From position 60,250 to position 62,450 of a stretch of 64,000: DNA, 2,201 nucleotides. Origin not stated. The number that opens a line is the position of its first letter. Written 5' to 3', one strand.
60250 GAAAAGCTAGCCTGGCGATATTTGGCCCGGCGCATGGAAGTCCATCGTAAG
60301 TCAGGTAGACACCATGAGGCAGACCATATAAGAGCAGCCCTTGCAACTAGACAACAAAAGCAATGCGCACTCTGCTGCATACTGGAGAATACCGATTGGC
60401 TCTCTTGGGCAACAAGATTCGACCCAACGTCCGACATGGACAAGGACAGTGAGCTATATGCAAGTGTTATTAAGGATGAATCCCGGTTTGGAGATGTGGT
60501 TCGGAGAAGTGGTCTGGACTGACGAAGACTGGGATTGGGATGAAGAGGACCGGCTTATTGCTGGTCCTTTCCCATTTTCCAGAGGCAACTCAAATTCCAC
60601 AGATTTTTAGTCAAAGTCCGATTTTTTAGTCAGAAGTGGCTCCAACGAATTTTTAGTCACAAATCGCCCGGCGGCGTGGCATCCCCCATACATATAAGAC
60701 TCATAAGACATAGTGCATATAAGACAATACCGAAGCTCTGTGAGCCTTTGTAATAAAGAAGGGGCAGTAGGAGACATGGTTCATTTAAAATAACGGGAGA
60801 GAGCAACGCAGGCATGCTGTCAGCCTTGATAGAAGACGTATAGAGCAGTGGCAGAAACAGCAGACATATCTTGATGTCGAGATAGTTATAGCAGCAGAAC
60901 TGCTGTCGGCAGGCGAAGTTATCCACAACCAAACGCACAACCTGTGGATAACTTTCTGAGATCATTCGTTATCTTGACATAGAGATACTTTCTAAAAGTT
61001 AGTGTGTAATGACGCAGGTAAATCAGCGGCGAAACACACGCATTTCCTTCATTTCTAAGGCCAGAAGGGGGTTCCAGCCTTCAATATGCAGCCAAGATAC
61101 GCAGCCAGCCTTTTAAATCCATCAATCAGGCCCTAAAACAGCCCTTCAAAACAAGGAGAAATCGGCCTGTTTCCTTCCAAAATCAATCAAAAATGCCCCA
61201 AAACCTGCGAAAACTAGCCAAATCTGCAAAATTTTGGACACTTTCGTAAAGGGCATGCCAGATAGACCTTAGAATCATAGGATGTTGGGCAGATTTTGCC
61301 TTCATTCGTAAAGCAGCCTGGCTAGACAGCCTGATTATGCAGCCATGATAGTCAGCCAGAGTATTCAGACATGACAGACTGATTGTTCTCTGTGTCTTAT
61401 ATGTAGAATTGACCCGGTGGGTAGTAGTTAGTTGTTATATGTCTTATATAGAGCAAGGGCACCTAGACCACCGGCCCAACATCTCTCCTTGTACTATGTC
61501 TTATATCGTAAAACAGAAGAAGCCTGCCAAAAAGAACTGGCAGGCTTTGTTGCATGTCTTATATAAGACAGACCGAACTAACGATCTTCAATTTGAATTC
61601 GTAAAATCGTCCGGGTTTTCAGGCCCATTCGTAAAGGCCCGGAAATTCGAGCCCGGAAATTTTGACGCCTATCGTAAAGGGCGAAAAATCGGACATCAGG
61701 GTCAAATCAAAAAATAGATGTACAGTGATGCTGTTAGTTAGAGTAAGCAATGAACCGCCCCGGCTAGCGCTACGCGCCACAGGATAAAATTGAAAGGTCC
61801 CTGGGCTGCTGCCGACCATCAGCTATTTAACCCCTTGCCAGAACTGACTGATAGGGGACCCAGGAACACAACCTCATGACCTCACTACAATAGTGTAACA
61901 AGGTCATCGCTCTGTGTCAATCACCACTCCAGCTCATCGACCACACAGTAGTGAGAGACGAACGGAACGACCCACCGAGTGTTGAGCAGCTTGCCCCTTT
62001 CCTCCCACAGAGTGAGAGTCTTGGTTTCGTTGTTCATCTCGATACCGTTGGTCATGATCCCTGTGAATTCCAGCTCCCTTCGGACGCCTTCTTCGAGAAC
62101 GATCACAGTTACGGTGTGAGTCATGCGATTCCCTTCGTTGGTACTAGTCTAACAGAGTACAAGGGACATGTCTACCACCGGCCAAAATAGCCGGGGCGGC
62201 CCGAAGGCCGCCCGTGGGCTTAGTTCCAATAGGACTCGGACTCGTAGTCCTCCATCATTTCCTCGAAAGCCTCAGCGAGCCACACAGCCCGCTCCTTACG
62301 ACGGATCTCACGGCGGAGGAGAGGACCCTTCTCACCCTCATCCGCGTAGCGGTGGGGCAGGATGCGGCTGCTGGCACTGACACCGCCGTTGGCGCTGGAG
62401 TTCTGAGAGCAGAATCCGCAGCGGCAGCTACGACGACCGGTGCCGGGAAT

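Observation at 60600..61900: Iteron-rich convergent junction where gene orientation switches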

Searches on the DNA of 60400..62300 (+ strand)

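Call 7: search_dna_similar(query=window:60400-62100:+, collection=phages, mode=distant)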
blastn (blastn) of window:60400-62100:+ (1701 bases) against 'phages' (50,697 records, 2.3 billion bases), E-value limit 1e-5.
Records with a match: 86; places in all: 172; records where one place covers at least 80% of the query: 34.
Best place of each record, by identity: >=99% 2; 95-99% 2; 90-95% 2; 80-90% 25; 60-80% 55.
By first word of the organism name: Streptomyces 86.
By host as written in the record: Streptomyces griseus ATCC 10137 39; Streptomyces lividans JI 1326 27; Streptomyces mirabilis NRRL B-2400 4; Streptomyces sanglieri UNT16F27A 4; Streptomyces viridochromogenes DSM40736 4; Streptomyces griseofuscus ATCC 23916 3; Streptomyces scabiei RL-34 2; Streptomyces lividans JI1326 2; and 1 more.
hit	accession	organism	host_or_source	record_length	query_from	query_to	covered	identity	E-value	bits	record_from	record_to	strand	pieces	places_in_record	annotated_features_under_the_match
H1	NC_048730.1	Streptomyces phage Yaboi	Streptomyces lividans JI 1326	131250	1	1701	100%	100.0%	0e+0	3068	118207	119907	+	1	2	262: hypothetical protein | 263: hypothetical protein | 260: hypothetical protein | 261: hypothetical protein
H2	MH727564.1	Streptomyces phage Yaboi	Streptomyces lividans JI 1326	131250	1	1701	100%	100.0%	0e+0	3068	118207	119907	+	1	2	262: hypothetical protein | 263: hypothetical protein | 260: hypothetical protein | 261: hypothetical protein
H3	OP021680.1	Streptomyces phage Stanimal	Streptomyces lividans JI 1326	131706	1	1701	100%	98.5%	0e+0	2998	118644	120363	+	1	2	256: hypothetical protein | 257: hypothetical protein | 254: hypothetical protein | 255: hypothetical protein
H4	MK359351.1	Streptomyces phage BoomerJR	Streptomyces lividans JI 1326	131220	1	1701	100%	98.4%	0e+0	2989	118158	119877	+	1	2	256: hypothetical protein | 257: hypothetical protein | 254: hypothetical protein | 255: hypothetical protein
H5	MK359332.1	Streptomyces phage Genie2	Streptomyces lividans JI 1326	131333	1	1701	100%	92.7%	0e+0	2540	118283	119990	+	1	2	256: hypothetical protein | 257: hypothetical protein | 254: hypothetical protein | 255: hypothetical protein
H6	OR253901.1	Streptomyces phage Sollertia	Streptomyces lividans JI 1326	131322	1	1701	100%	92.6%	0e+0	2535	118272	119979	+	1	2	257: hypothetical protein | 258: hypothetical protein | 256: hypothetical protein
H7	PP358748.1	Streptomyces phage Amabiko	Streptomyces scabiei RL-34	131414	7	1701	100%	76.9%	0e+0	1187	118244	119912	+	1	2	265: hypothetical protein | 264: hypothetical protein | 263: hypothetical protein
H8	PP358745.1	Streptomyces phage Enygma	Streptomyces mirabilis NRRL B-2400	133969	7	1701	99%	77.2%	0e+0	1260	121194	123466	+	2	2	268: HNH endonuclease | 269: hypothetical protein | 267: hypothetical protein | 266: hypothetical protein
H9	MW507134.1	Streptomyces phage Battuta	Streptomyces sanglieri UNT16F27A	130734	7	1701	100%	76.5%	0e+0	1184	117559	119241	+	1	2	258: hypothetical protein | 256: hypothetical protein | 257: hypothetical protein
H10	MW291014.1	Streptomyces phage MindFlayer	Streptomyces mirabilis NRRL B-2400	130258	7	1701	100%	76.2%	0e+0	1165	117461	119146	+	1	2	253: hypothetical protein | 252: hypothetical protein | 251: hypothetical protein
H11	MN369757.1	Streptomyces phage Bordeaux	Streptomyces griseus ATCC 10137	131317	7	1701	100%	76.2%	0e+0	1166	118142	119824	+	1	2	258: hypothetical protein | 256: hypothetical protein | 257: hypothetical protein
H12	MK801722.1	Streptomyces phage Birchlyn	Streptomyces griseus ATCC 10137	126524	7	1701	100%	76.2%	0e+0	1160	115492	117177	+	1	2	260: hypothetical protein | 261: hypothetical protein | 258: hypothetical protein | 259: hypothetical protein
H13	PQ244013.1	Streptomyces phage KentuckyRacer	Streptomyces griseus ATCC 10137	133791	7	1701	99%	76.8%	0e+0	1215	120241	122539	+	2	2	267: endonuclease VII | 269: hypothetical protein | 268: hypothetical protein | 265: hypothetical protein | 266: hypothetical protein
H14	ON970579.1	Streptomyces phage Spilled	Streptomyces griseus ATCC 10137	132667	7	1701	99%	76.8%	0e+0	1200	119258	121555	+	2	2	268: endonuclease VII | 269: hypothetical protein | 266: hypothetical protein | 267: hypothetical protein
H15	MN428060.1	Streptomyces phage IchabodCrane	Streptomyces scabiei RL-34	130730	7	1701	100%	76.1%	0e+0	1146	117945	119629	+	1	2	254: hypothetical protein | 253: hypothetical protein | 252: hypothetical protein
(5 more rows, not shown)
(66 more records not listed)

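Call 17: search_dna_similar(query=window:60600-61920:+, collection=phages, mode=distant, rows=spread, max_rows=30)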
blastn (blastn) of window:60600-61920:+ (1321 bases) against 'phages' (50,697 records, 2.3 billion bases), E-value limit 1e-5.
Records with a match: 86; places in all: 171; records where one place covers at least 80% of the query: 34.
Best place of each record, by identity: >=99% 2; 95-99% 2; 90-95% 4; 80-90% 28; 60-80% 50.
By first word of the organism name: Streptomyces 86.
By host as written in the record: Streptomyces griseus ATCC 10137 39; Streptomyces lividans JI 1326 27; Streptomyces sanglieri UNT16F27A 4; Streptomyces mirabilis NRRL B-2400 4; Streptomyces viridochromogenes DSM40736 4; Streptomyces griseofuscus ATCC 23916 3; Streptomyces scabiei RL-34 2; Streptomyces lividans JI1326 2; and 1 more.
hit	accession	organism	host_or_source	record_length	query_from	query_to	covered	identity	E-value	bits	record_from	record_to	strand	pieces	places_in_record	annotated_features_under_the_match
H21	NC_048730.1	Streptomyces phage Yaboi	Streptomyces lividans JI 1326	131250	1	1321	100%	100.0%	0e+0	2383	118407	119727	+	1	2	262: hypothetical protein | 261: hypothetical protein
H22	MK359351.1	Streptomyces phage BoomerJR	Streptomyces lividans JI 1326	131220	1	1321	100%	98.1%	0e+0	2308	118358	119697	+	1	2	256: hypothetical protein | 255: hypothetical protein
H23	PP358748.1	Streptomyces phage Amabiko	Streptomyces scabiei RL-34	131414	3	1321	100%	76.2%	0e+0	862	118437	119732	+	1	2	264: hypothetical protein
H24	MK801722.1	Streptomyces phage Birchlyn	Streptomyces griseus ATCC 10137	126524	3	1321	100%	75.3%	0e+0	836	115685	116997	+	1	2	260: hypothetical protein | 259: hypothetical protein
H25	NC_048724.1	Streptomyces phage Karimac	Streptomyces griseus ATCC 10137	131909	3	1321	100%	75.3%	0e+0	833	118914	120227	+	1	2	none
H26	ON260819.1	Streptomyces phage SaltySpitoon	Streptomyces griseus ATCC 10137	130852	3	1321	100%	75.1%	0e+0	822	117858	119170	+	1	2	260: hypothetical protein | 259: hypothetical protein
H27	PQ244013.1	Streptomyces phage KentuckyRacer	Streptomyces griseus ATCC 10137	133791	50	1321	96%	75.5%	0e+0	829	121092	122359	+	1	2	268: hypothetical protein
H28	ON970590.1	Streptomyces phage JimJam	Streptomyces griseus ATCC 10137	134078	50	1321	96%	75.3%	0e+0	808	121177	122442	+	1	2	none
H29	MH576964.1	Streptomyces phage Starbow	Streptomyces griseus ATCC 10137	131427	50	1321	96%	75.2%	0e+0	803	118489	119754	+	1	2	none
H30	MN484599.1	Streptomyces phage Wipeout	Streptomyces griseus ATCC 10137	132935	50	1321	96%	75.1%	0e+0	801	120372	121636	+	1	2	253: hypothetical protein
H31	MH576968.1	Streptomyces phage Wofford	Streptomyces griseus ATCC 10137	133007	2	1321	100%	72.0%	0e+0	647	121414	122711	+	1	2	none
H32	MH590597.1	Streptomyces phage LukeCage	Streptomyces griseus ATCC 10137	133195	3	1321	100%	71.0%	1e-179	636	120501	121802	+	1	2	263: hypothetical protein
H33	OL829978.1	Streptomyces phage Tomas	Streptomyces sanglieri UNT16F27A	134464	1000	1303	23%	72.1%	2e-35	157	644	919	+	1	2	none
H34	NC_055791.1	Streptomyces phage EGole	Streptomyces griseus ATCC 10137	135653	1006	1271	20%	69.3%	9e-16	92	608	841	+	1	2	none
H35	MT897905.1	Streptomyces phage MulchMansion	Streptomyces viridochromogenes DSM40736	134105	1033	1271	18%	72.0%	2e-23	116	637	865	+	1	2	none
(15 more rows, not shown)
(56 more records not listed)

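Call 18: get_annotated_region(hit=H5, flank=600)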
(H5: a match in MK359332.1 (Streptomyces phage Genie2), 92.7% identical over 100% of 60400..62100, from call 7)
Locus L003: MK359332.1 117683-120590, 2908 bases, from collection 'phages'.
description: Streptomyces phage Genie2, complete genome.
organism: Streptomyces phage Genie2 (NCBI taxid 2502445)
taxonomy: Viruses; Duplodnaviria; Heunggongvirae; Uroviricota; Caudoviricetes; Stanwilliamsviridae; Boydwoodruffvirinae; Karimacvirus; Streptomyces virus Yaboi
host: Streptomyces lividans JI 1326; source: soil; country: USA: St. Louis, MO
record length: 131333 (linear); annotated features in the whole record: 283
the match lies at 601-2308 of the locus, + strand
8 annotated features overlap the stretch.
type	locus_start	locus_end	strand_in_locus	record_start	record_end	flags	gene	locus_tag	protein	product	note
CDS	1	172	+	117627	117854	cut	252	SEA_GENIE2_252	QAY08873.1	hypothetical protein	-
CDS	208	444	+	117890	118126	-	253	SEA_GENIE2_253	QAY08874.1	hypothetical protein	-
CDS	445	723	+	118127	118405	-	254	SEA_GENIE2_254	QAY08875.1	hypothetical protein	-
CDS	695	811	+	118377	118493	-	255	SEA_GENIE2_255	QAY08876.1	hypothetical protein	-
CDS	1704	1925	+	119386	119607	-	256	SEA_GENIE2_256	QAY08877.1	hypothetical protein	-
CDS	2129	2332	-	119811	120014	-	257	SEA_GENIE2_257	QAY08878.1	hypothetical protein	-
CDS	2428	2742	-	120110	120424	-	258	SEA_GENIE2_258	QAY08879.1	hypothetical protein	-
CDS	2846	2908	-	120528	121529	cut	259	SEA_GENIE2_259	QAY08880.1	hypothetical protein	-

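Call 19: get_annotated_region(hit=H23, flank=800)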
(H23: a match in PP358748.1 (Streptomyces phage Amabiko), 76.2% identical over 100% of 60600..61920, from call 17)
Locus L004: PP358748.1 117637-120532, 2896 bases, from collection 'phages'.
description: Streptomyces phage Amabiko, complete genome.
organism: Streptomyces phage Amabiko (NCBI taxid 3121342)
taxonomy: Viruses; Duplodnaviria; Heunggongvirae; Uroviricota; Caudoviricetes; Stanwilliamsviridae; Boydwoodruffvirinae; Karimacvirus
host: Streptomyces scabiei RL-34; source: soil; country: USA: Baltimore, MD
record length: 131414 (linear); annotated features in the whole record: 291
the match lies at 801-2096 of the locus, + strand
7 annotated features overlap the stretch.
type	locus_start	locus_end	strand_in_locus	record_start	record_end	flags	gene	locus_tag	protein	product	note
CDS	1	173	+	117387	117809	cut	261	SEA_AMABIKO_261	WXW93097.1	hypothetical protein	-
CDS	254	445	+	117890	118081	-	262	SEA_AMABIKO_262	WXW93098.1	hypothetical protein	-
CDS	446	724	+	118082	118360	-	263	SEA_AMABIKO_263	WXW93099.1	hypothetical protein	-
CDS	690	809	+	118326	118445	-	264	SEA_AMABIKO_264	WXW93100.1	hypothetical protein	-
CDS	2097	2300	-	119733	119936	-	265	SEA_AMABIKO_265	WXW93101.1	hypothetical protein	-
CDS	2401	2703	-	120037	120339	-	266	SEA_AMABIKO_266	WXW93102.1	hypothetical protein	-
CDS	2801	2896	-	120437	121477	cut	267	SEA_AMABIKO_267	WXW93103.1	hypothetical protein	-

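Call 20: get_annotated_region(hit=H25, flank=800)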
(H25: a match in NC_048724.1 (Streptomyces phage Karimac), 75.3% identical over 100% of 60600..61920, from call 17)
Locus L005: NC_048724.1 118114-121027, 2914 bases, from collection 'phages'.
description: Streptomyces phage Karimac, complete genome.
organism: Streptomyces phage Karimac (NCBI taxid 2283303)
taxonomy: Viruses; Duplodnaviria; Heunggongvirae; Uroviricota; Caudoviricetes; Stanwilliamsviridae; Boydwoodruffvirinae; Karimacvirus; Streptomyces virus Karimac
host: Streptomyces griseus ATCC 10137; source: soil; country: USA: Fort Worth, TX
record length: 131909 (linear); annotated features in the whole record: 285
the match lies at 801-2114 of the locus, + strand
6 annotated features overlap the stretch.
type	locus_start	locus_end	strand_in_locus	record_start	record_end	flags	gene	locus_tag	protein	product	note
CDS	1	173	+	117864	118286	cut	256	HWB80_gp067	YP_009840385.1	hypothetical protein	-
CDS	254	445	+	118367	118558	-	257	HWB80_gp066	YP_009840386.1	hypothetical protein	-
CDS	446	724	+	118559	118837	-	258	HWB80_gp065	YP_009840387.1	hypothetical protein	-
CDS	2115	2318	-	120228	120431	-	259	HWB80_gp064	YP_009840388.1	hypothetical protein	-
CDS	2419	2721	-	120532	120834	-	260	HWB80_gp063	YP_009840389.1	hypothetical protein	-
CDS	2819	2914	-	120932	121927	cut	261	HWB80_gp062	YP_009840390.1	DUF945 domain-containing protein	-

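Call 21: get_annotated_region(hit=H27, flank=1600)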
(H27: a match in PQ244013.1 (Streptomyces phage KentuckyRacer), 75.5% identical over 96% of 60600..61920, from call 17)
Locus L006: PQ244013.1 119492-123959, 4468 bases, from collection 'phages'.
description: Streptomyces phage KentuckyRacer, complete genome.
organism: Streptomyces phage KentuckyRacer (NCBI taxid 3367565)
taxonomy: Viruses; Duplodnaviria; Heunggongvirae; Uroviricota; Caudoviricetes
host: Streptomyces griseus ATCC 10137; source: soil; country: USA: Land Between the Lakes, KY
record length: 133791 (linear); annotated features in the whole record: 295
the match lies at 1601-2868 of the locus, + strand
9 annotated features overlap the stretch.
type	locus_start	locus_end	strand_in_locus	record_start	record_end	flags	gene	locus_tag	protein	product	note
CDS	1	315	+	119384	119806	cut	263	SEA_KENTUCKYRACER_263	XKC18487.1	hypothetical protein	-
CDS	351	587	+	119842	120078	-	264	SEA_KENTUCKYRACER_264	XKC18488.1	hypothetical protein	-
CDS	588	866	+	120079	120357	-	265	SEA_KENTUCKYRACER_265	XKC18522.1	hypothetical protein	-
CDS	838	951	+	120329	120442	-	266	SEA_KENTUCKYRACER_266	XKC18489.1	hypothetical protein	-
CDS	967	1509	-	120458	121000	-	267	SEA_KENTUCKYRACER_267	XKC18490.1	endonuclease VII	-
CDS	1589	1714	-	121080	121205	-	268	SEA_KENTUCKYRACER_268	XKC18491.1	hypothetical protein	-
CDS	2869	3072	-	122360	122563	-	269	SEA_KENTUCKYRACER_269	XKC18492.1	hypothetical protein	-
CDS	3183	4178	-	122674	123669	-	270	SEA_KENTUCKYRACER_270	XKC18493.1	hypothetical protein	-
CDS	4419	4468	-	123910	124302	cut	271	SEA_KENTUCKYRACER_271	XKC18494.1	hypothetical protein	-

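Call 22: get_annotated_region(hit=H31, flank=800)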
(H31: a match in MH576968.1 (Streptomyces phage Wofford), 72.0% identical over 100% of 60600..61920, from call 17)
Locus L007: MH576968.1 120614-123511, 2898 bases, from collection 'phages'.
description: Streptomyces phage Wofford, complete genome.
organism: Streptomyces phage Wofford (NCBI taxid 2283267)
taxonomy: Viruses; Duplodnaviria; Heunggongvirae; Uroviricota; Caudoviricetes; Stanwilliamsviridae; Boydwoodruffvirinae; Karimacvirus; Streptomyces virus Wofford
host: Streptomyces griseus ATCC 10137; source: soil; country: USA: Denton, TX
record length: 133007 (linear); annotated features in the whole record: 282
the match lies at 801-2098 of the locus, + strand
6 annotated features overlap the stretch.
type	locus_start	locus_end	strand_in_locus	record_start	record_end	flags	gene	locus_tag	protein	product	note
CDS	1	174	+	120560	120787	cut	256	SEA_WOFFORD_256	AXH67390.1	hypothetical protein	-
CDS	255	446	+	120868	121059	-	257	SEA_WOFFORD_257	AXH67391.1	hypothetical protein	-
CDS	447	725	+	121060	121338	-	258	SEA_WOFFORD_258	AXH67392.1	hypothetical protein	-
CDS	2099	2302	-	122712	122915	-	259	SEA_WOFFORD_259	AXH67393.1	hypothetical protein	-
CDS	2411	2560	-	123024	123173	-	260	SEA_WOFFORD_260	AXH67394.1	hypothetical protein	-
CDS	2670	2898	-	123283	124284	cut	261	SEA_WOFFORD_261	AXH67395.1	hypothetical protein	-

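Call 23: get_annotated_region(hit=H32, flank=800)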
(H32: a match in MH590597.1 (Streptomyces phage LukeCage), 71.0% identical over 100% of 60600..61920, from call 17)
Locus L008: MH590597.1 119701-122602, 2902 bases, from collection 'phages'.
description: Streptomyces phage LukeCage, complete genome.
organism: Streptomyces phage LukeCage (NCBI taxid 2283304)
taxonomy: Viruses; Duplodnaviria; Heunggongvirae; Uroviricota; Caudoviricetes; Stanwilliamsviridae; Boydwoodruffvirinae; Karimacvirus; Streptomyces virus LukeCage
host: Streptomyces griseus ATCC 10137; source: soil; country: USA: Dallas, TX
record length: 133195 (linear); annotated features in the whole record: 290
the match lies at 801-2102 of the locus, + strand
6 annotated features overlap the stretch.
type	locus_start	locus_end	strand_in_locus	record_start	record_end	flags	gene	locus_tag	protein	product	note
CDS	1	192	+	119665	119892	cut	260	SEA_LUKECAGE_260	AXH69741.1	hypothetical protein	-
CDS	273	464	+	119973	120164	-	261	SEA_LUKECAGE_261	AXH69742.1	hypothetical protein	-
CDS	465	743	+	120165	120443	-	262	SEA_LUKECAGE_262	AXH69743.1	hypothetical protein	-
CDS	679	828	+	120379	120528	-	263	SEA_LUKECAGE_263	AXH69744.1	hypothetical protein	-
CDS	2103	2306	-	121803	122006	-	264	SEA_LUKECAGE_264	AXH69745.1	hypothetical protein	-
CDS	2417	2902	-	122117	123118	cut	265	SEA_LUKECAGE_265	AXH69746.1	hypothetical protein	-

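Call 27: search_rna_families(source=window, start=60400, end=62300, threshold=evalue, max_evalue=1)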
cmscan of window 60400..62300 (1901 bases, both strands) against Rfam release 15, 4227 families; matches with E-value up to 1: 1.
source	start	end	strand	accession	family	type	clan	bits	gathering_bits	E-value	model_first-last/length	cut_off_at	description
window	61603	61734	-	RF02672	SprX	Gene; sRNA;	-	19.4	80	0.26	1-151/151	no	Small pathogenicity island RNA X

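Call 35: search_dna_similar(query=window:61012-61140:+, collection=phages, mode=distant, max_rows=60, max_evalue=0.01)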
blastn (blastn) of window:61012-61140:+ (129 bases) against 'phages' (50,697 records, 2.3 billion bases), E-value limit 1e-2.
Records with a match: 34; places in all: 68; records where one place covers at least 80% of the query: 4.
Best place of each record, by identity: >=99% 5; 95-99% 1; 90-95% 3; 80-90% 20; 60-80% 5.
By first word of the organism name: Streptomyces 34.
By host as written in the record: Streptomyces griseus ATCC 10137 20; Streptomyces lividans JI 1326 8; Streptomyces mirabilis NRRL B-2400 2; Streptomyces scabiei RL-34 2; Streptomyces sanglieri UNT16F27A 1; Streptomyces griseofuscus ATCC 23916 1.
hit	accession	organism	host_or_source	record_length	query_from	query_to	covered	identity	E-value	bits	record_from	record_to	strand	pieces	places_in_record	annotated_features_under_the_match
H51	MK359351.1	Streptomyces phage BoomerJR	Streptomyces lividans JI 1326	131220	1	129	100%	100.0%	9e-60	233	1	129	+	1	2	none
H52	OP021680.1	Streptomyces phage Stanimal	Streptomyces lividans JI 1326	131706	1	129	100%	100.0%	9e-60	233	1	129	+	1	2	none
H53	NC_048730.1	Streptomyces phage Yaboi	Streptomyces lividans JI 1326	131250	1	129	100%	100.0%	9e-60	233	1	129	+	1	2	none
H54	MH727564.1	Streptomyces phage Yaboi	Streptomyces lividans JI 1326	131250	1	129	100%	100.0%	9e-60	233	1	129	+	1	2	none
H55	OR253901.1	Streptomyces phage Sollertia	Streptomyces lividans JI 1326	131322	42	129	68%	100.0%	2e-37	159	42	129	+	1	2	none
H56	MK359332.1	Streptomyces phage Genie2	Streptomyces lividans JI 1326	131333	42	129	68%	96.6%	3e-33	146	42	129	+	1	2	none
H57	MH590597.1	Streptomyces phage LukeCage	Streptomyces griseus ATCC 10137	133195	30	106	60%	92.2%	2e-23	113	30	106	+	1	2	none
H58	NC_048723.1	Streptomyces phage LukeCage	Streptomyces griseus ATCC 10137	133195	30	106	60%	92.2%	2e-23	113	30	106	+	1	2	none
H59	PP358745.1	Streptomyces phage Enygma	Streptomyces mirabilis NRRL B-2400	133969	29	100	56%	93.1%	9e-22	108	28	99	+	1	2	none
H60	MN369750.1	Streptomyces phage TomSawyer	Streptomyces griseus ATCC 10137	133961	35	106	56%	86.1%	3e-15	86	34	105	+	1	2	none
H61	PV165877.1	Streptomyces phage CeilingFan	Streptomyces griseus ATCC 10137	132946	36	106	55%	85.9%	1e-14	84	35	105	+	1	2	none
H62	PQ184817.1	Streptomyces phage Jollison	Streptomyces lividans JI 1326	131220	36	106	55%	85.9%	1e-14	84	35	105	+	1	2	none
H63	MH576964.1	Streptomyces phage Starbow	Streptomyces griseus ATCC 10137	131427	36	106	55%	85.9%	1e-14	84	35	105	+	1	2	none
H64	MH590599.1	Streptomyces phage Karimac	Streptomyces griseus ATCC 10137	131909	36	106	55%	85.9%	1e-14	84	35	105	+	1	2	none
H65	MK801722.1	Streptomyces phage Birchlyn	Streptomyces griseus ATCC 10137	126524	36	106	55%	85.9%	1e-14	84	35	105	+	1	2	none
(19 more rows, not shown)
